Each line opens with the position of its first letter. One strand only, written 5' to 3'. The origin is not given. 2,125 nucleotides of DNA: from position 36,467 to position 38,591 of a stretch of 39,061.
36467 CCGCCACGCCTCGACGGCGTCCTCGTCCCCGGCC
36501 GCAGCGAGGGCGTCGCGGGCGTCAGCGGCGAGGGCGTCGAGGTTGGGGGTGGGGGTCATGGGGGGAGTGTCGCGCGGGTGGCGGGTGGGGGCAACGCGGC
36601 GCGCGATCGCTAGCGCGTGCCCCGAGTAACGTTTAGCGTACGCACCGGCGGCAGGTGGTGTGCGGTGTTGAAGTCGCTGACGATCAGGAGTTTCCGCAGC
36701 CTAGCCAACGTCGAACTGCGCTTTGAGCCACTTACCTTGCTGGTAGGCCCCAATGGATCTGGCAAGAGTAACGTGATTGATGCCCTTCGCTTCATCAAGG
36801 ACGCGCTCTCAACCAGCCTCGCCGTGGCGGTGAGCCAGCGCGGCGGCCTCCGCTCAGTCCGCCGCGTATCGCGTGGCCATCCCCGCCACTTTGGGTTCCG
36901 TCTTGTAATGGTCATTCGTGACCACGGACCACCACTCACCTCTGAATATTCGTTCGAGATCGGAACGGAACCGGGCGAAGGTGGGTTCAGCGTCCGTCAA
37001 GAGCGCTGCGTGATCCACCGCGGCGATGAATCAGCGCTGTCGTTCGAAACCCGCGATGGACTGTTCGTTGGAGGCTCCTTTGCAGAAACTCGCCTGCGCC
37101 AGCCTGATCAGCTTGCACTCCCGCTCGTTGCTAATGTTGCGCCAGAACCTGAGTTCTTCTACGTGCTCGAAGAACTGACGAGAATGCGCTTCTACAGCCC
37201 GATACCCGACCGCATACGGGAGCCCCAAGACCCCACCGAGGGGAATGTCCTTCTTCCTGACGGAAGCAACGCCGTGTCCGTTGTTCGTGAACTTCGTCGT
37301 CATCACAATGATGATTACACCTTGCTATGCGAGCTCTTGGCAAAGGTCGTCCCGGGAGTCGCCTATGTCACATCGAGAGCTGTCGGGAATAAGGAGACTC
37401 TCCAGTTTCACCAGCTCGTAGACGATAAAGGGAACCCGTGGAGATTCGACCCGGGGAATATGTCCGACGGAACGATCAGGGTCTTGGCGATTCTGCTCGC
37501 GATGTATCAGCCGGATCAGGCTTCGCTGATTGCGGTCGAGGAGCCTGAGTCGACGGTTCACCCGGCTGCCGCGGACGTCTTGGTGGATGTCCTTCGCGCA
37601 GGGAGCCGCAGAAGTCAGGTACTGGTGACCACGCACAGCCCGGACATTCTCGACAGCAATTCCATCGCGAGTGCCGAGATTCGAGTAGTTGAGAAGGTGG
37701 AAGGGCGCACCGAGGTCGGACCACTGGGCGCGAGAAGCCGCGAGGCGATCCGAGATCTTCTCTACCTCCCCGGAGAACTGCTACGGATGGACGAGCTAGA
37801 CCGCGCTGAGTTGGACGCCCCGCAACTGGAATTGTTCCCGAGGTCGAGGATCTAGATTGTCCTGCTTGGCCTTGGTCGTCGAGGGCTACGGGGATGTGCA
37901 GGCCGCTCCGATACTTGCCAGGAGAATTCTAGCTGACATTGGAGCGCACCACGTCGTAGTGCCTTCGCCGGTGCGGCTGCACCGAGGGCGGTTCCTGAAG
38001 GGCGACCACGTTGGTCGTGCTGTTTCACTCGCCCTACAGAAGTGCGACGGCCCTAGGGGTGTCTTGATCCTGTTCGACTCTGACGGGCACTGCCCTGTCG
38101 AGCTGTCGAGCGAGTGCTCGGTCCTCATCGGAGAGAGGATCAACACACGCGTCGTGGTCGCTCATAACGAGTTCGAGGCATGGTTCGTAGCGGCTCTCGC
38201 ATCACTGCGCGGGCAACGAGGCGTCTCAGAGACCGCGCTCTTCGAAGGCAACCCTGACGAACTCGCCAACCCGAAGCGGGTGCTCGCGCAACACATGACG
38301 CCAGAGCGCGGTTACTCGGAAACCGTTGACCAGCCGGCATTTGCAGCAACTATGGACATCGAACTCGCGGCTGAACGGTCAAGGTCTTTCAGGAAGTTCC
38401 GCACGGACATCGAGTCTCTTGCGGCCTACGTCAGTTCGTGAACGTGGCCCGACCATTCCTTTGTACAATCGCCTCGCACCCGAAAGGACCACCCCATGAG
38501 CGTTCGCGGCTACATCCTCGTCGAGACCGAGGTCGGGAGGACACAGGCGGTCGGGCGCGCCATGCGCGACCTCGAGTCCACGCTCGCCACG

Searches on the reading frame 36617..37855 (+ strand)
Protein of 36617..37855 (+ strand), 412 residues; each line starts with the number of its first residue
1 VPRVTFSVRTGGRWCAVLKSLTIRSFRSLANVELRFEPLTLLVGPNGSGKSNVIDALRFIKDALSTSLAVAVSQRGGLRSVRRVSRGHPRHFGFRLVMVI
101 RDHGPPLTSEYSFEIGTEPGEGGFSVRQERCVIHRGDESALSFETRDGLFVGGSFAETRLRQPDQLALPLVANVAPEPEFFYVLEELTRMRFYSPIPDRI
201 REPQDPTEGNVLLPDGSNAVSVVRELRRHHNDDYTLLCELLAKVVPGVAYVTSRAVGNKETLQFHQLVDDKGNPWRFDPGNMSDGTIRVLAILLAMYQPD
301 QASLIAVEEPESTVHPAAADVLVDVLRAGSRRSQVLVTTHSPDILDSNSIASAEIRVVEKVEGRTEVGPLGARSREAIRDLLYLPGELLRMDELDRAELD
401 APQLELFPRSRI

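Call 53: search_protein_families(library=pfam, proteins=[window:36617-37855:+], max_evalue=0.001)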
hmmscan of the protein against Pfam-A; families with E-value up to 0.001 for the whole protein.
window:36617-37855:+ (412 aa): 6 families
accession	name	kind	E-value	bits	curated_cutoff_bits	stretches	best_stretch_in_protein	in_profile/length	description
PF13304.12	AAA_21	-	1.5e-30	107.8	27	2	234-346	220-304/304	AAA domain, putative AbiEii toxin, Type IV TA system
PF13175.12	AAA_15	-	2.5e-20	73.9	32.1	2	18-62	3-48/374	AAA ATPase domain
PF02463.25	SMC_N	-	1.8e-17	63.9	40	2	18-60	2-47/220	RecF/RecN/SMC N terminal domain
PF13476.12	AAA_23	-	1.2e-09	39.5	27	1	20-60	1-42/201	AAA domain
PF13555.12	AAA_29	-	1.5e-05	25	27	1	31-59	16-44/61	P-loop containing region of AAA domain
PF11398.14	DUF2813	-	4.9e-05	23.3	21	0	18-60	3-45/372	Protein of unknown function (DUF2813)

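Call 100: search_protein_families(library=padloc, proteins=[window:36617-37855:+], max_evalue=0.00001)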
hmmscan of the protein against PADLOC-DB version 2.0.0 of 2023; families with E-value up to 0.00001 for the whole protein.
window:36617-37855:+ (412 aa): 92 families (the best 25 are shown)
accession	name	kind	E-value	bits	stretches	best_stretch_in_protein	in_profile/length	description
PDLC04178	HEC-01A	-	6e-122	405.5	1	17-407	8-394/399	-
PDLC04182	HEC-01A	-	1.2e-50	170.7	1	17-361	3-365/406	-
PDLC04175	HEC-01A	-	4.7e-45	152.2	1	18-371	6-336/363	-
PDLC04176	HEC-01A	-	3.1e-42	143.3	1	18-368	3-342/371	-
PDLC04183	HEC-01A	-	3e-39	133.2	2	179-363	182-364/402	-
PDLC04180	HEC-01A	-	2.2e-38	130.4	1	19-373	4-349/382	-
PDLC04391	PDC-M07A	-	1.1e-36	124.8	2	182-347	182-351/412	-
PDLC04184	HEC-01A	-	4.3e-36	122.9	2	176-350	207-396/464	-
PDLC04177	HEC-01A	-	1.2e-34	118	2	178-371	174-366/393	-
PDLC04144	HEC-01B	-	3.9e-34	116.4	2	204-367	201-361/395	-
PDLC04179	HEC-01A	-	1.6e-33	114.5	2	184-366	245-424/459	-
PDLC04392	PDC-M07A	-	8.3e-33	112.1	2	185-347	191-353/432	-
PDLC04393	PDC-M07A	-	6.4e-32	109.1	2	184-347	192-355/435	-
PDLC02980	AriA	-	1.1e-30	105.6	2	194-346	191-304/304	-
PDLC04389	PDC-M07A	-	3.1e-28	97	2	183-354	194-380/443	-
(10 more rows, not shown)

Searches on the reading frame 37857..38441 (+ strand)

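Call 100: search_protein_families(library=padloc, proteins=[window:37857-38441:+], max_evalue=0.00001)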
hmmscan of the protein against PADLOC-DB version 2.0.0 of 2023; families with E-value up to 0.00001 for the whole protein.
window:37857-38441:+ (194 aa): 7 families
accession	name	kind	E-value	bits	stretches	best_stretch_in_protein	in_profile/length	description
PDLC04196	HEC-01B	-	6.8e-58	193.9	1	1-189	1-192/197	-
PDLC04200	HEC-01B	-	1e-43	147.7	1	4-192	6-209/218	-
PDLC04198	HEC-01B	-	1.1e-09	36.3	1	98-188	112-205/211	-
PDLC04197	HEC-01B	-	2.3e-08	32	1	68-146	54-131/192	-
PDLC04194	HEC-01B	-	1.1e-07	29.8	1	69-147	60-137/204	-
PDLC04143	HEC-01A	-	5.1e-06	24.2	1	74-190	67-185/190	-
PDLC04205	HEC-01B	-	6.9e-06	23.9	0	66-187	76-211/213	-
